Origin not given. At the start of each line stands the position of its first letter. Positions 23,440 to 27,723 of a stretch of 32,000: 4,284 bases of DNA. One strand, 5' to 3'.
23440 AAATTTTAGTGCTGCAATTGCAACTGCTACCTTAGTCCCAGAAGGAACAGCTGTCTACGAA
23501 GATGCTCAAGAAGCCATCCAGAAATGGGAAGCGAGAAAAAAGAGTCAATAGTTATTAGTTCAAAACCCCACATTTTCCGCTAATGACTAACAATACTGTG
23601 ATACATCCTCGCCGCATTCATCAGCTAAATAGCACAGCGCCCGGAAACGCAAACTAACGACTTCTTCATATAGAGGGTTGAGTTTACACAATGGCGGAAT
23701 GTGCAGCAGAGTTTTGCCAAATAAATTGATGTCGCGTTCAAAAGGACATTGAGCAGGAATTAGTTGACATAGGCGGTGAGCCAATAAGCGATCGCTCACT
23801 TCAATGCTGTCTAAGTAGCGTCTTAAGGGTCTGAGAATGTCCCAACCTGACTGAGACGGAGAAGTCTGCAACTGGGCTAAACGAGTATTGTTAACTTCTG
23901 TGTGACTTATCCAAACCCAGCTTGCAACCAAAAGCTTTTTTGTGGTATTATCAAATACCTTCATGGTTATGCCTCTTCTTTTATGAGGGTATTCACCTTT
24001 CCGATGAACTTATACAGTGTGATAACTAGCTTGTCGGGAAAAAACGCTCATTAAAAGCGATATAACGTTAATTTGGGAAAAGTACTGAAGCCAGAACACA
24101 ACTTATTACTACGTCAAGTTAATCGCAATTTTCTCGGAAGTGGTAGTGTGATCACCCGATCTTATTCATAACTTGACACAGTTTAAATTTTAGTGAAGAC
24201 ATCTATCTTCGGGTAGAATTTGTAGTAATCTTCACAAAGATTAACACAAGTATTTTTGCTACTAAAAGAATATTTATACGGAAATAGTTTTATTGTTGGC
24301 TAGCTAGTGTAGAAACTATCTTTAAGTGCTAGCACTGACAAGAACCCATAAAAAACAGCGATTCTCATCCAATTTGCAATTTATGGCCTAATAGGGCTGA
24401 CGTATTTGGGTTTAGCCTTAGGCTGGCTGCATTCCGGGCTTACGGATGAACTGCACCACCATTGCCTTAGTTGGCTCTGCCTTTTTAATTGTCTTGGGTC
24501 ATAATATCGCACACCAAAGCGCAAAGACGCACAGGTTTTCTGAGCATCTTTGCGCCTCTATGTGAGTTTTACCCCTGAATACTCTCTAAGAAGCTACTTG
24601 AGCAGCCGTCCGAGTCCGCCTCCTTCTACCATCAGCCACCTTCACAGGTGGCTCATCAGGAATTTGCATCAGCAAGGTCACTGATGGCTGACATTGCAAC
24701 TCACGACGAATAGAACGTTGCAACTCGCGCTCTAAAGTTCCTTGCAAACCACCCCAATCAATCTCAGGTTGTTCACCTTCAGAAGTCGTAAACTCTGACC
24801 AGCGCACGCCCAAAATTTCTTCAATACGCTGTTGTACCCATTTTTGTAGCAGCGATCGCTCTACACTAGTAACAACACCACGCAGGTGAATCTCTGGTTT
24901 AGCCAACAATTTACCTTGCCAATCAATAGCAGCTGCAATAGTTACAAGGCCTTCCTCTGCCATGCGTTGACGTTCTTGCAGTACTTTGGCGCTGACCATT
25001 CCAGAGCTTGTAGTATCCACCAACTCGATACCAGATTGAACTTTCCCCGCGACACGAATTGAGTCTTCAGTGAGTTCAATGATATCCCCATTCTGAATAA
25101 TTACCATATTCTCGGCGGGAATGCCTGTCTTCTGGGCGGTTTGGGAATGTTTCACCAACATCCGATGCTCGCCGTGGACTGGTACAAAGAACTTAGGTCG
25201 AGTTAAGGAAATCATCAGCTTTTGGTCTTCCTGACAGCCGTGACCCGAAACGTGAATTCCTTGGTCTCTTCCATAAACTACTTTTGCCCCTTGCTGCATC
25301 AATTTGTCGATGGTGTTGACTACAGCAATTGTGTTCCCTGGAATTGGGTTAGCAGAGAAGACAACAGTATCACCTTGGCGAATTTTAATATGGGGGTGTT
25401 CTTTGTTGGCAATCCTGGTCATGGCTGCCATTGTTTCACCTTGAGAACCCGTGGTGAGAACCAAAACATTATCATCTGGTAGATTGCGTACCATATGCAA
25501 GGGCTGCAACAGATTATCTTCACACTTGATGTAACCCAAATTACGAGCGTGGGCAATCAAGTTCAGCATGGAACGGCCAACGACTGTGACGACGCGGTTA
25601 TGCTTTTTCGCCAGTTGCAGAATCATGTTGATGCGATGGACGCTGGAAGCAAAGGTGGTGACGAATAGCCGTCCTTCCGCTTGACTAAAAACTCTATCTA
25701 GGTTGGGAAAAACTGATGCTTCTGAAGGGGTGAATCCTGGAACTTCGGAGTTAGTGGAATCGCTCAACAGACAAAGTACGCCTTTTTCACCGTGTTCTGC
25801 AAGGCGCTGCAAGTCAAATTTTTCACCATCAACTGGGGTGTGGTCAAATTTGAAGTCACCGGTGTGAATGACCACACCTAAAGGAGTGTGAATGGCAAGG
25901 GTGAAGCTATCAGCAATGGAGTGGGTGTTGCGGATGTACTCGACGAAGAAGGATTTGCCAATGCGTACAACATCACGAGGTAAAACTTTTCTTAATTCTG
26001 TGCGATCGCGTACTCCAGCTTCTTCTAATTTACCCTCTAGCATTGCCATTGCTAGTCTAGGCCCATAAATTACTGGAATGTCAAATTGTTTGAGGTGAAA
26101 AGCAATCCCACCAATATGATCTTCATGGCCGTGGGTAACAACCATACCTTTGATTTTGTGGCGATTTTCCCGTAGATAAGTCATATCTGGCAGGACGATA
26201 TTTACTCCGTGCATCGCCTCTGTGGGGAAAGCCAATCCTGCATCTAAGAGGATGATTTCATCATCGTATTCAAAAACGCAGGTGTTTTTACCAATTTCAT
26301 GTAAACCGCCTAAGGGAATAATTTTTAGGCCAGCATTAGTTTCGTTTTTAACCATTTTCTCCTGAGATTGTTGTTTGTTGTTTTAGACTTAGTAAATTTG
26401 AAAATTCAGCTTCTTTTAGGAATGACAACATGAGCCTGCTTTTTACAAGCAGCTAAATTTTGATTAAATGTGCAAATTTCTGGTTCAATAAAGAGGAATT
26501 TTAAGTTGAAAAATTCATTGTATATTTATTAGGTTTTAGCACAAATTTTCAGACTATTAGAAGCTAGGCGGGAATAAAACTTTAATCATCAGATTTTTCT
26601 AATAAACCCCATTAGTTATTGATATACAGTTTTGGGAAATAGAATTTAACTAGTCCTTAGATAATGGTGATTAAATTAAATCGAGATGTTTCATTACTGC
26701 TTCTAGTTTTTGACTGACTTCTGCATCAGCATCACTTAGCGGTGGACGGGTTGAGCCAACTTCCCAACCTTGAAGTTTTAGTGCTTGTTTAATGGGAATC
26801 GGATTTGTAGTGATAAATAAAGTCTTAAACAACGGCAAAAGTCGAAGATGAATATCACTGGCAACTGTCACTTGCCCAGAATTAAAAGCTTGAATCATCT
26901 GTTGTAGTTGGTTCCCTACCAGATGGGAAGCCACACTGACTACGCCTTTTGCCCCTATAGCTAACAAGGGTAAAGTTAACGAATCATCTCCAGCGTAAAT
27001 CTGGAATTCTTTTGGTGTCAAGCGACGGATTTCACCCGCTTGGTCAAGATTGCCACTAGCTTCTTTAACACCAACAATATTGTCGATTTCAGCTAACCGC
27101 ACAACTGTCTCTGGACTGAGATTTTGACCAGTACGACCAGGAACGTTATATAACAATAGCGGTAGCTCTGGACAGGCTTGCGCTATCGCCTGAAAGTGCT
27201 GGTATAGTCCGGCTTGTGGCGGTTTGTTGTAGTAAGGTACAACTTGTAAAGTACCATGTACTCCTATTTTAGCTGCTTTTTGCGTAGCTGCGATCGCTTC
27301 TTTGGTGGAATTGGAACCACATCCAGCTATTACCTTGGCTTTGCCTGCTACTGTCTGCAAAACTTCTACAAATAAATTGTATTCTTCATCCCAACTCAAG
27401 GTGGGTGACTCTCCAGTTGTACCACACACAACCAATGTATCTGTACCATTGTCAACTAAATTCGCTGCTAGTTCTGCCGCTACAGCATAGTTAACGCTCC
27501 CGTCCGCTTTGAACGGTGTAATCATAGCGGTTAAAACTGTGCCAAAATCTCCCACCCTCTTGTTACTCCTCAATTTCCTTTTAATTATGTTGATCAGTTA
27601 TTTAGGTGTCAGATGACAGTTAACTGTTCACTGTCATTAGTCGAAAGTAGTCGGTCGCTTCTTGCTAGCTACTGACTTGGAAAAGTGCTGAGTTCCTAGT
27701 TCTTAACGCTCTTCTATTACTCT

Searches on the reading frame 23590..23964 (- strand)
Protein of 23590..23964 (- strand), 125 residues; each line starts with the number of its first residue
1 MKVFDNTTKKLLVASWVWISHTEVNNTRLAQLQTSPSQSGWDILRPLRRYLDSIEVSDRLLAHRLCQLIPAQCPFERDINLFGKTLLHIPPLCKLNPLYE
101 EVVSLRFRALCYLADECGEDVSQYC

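Call 75: search_protein_families(library=pfam, proteins=[window:23590-23964:-], max_evalue=0.0001)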
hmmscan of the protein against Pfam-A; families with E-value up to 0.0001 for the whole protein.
window:23590-23964:- (125 aa): 1 family
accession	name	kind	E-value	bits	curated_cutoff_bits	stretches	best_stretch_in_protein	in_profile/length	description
PF06967.16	Mo-nitro_C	-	3.2e-44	149.3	27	1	43-125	1-83/83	Mo-dependent nitrogenase C-terminus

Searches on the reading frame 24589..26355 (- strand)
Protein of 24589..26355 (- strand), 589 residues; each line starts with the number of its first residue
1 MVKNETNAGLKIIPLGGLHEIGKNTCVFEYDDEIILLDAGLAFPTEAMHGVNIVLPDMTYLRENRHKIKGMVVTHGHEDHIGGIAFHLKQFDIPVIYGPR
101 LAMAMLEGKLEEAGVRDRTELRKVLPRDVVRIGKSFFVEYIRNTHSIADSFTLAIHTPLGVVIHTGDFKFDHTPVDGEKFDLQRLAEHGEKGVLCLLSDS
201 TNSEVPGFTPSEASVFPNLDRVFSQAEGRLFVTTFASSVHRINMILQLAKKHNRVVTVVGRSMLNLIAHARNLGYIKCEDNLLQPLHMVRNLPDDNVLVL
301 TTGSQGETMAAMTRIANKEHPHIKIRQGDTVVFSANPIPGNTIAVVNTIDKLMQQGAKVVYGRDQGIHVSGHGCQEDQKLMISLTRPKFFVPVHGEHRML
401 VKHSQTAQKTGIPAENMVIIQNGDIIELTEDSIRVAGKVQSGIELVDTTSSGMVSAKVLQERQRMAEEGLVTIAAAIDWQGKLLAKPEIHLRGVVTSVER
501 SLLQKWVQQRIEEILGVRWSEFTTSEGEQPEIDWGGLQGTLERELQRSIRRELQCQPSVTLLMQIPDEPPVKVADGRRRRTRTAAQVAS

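Call 75: search_protein_families(library=pfam, proteins=[window:24589-26355:-], max_evalue=0.0001)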
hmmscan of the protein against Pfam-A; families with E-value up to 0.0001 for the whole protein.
window:24589-26355:- (589 aa): 5 families
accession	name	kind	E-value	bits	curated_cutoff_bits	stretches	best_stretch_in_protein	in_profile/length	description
PF22505.1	RNase_J_b_CASP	-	2.8e-45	153.6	27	1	227-352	1-126/126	Ribonuclease J, beta-CASP domain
PF00753.33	Lactamase_B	-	1.6e-11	44.9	22.7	1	24-177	7-159/196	Metallo-beta-lactamase superfamily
PF07521.17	RMMBL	-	2.8e-11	43.7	21.6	1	359-414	4-60/63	Zn-dependent metallo-hydrolase RNA specificity domain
PF17770.6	RNase_J_C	-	5.1e-11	43.9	23.8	1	458-562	1-98/102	Ribonuclease J C-terminal domain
PF12706.13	Lactamase_B_2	-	5.7e-06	26.5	27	1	35-170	3-137/200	Beta-lactamase superfamily domain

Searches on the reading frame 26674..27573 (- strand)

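Call 75: search_protein_families(library=pfam, proteins=[window:26674-27573:-], max_evalue=0.0001)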
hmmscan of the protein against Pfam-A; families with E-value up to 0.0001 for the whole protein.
window:26674-27573:- (300 aa): 1 family
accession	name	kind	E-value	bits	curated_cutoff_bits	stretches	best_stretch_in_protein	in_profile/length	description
PF00701.28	DHDPS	-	1e-103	346.5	22.1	1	10-296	2-288/289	Dihydrodipicolinate synthetase family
